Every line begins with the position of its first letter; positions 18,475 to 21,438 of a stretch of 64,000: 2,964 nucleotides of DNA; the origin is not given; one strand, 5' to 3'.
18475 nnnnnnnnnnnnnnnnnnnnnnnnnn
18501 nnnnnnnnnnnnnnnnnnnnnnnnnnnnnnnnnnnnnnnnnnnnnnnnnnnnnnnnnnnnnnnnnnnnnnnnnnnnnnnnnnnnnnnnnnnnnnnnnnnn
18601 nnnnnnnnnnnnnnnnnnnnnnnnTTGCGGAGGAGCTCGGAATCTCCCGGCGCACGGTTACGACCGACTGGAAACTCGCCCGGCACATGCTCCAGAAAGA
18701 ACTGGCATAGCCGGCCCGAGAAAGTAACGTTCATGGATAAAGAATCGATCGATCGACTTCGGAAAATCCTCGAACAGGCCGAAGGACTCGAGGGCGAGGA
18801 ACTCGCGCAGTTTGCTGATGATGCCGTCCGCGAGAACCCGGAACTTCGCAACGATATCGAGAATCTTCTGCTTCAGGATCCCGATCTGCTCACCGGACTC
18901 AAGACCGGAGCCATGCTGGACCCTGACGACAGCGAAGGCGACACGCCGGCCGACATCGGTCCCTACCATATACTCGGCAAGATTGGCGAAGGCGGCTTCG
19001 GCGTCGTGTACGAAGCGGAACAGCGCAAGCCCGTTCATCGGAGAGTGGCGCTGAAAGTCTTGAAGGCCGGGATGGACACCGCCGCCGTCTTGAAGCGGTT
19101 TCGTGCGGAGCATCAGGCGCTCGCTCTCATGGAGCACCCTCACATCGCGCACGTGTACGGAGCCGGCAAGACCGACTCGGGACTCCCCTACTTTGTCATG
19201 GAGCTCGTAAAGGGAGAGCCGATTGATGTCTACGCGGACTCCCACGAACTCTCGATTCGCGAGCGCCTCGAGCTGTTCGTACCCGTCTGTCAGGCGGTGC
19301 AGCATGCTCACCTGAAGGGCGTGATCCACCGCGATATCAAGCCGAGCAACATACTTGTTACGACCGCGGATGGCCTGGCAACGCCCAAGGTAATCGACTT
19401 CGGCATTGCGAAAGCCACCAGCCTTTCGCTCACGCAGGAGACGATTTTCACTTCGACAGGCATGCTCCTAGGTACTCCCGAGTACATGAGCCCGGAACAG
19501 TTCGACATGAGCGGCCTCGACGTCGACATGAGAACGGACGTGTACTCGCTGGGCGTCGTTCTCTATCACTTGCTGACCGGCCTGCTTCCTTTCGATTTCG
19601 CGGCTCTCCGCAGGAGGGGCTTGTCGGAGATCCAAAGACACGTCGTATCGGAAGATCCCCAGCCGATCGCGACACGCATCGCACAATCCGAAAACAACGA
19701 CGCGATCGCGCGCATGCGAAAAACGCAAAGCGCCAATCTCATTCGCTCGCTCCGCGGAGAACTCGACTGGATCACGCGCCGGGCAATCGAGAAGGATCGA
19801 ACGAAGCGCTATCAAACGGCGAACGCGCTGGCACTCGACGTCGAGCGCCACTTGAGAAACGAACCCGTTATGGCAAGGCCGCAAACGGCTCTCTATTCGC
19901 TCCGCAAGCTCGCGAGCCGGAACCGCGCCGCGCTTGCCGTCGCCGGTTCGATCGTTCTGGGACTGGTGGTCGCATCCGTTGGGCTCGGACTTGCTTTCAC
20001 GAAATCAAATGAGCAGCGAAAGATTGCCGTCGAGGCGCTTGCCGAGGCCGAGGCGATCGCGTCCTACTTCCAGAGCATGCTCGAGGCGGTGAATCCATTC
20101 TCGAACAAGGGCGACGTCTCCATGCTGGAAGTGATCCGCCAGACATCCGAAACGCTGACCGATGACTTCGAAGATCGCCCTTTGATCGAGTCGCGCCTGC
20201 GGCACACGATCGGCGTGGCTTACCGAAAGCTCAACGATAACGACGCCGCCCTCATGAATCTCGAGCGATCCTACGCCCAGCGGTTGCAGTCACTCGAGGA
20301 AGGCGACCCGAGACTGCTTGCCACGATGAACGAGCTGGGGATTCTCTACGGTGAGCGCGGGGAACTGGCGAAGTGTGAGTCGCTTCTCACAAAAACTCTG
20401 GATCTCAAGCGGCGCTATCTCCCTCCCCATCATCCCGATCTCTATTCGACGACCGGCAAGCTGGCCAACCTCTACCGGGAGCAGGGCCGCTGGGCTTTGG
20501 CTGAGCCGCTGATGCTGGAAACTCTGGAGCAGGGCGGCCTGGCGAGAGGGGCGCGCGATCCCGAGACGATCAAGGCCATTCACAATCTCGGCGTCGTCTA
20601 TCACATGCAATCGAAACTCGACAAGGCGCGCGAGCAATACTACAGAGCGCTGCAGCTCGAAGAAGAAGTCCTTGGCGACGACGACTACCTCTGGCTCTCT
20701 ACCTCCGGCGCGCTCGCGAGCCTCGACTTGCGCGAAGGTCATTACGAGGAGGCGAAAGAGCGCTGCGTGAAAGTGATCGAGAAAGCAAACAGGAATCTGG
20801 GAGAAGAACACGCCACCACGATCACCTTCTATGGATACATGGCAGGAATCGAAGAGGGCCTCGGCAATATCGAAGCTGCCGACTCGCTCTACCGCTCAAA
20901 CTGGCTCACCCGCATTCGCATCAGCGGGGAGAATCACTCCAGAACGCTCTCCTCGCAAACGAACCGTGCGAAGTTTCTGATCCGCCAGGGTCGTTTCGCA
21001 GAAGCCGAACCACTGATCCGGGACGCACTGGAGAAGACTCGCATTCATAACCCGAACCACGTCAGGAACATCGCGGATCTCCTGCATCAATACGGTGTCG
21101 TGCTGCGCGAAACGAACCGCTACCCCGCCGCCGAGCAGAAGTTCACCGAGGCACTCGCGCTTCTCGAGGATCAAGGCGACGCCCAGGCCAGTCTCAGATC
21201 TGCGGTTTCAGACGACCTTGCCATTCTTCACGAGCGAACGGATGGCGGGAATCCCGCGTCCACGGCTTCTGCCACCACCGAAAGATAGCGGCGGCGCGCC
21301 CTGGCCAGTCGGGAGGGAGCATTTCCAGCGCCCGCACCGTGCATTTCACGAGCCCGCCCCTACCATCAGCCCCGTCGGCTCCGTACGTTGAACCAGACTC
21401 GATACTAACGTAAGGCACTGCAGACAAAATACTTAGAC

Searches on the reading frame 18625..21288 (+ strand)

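Call 53: search_protein_families(library=pfam, proteins=[window:18625-21288:+], max_evalue=0.00001)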
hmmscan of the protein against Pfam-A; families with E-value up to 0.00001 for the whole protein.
window:18625-21288:+ (887 aa): 13 families
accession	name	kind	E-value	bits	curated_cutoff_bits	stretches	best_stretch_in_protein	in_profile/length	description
PF00069.31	Pkinase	-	2.2e-41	142.4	31.7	1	114-340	1-214/263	Protein kinase domain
PF13424.12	TPR_12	-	9.1e-38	128.8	30.1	3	608-678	4-74/77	Tetratricopeptide repeat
PF13374.12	TPR_10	-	2.8e-30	103.9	27.5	0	648-686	1-39/42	Tetratricopeptide repeat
PF07714.23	PK_Tyr_Ser-Thr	-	7e-28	98.1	23.1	1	117-324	4-206/258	Protein tyrosine and serine/threonine kinase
PF17874.7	TPR_MalT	-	8.2e-17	61.9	45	1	644-757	74-185/336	MalT-like TPR region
PF24885.1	TPR_NPHP3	-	3.2e-16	59.9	100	1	518-630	95-206/239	Nephrocystin-3 TPR domain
PF07719.23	TPR_2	-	6.7e-14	51.2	27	0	817-848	1-32/34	Tetratricopeptide repeat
PF00515.34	TPR_1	-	7.3e-12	45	27.8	0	650-680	2-32/34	Tetratricopeptide repeat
PF13431.12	TPR_17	-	2.3e-08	34.1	24.4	0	645-670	9-34/34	Tetratricopeptide repeat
PF07721.20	TPR_4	-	3.7e-07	30.6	27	0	778-799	4-25/26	Tetratricopeptide repeat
PF13432.12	TPR_16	-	9.4e-07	29.6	32.7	0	612-676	2-57/65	Tetratricopeptide repeat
PF13176.12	TPR_7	-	1.9e-06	27.9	27.9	0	612-634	4-26/36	Tetratricopeptide repeat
PF13181.12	TPR_8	-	4.9e-06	26.7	25.7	0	650-680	2-32/34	Tetratricopeptide repeat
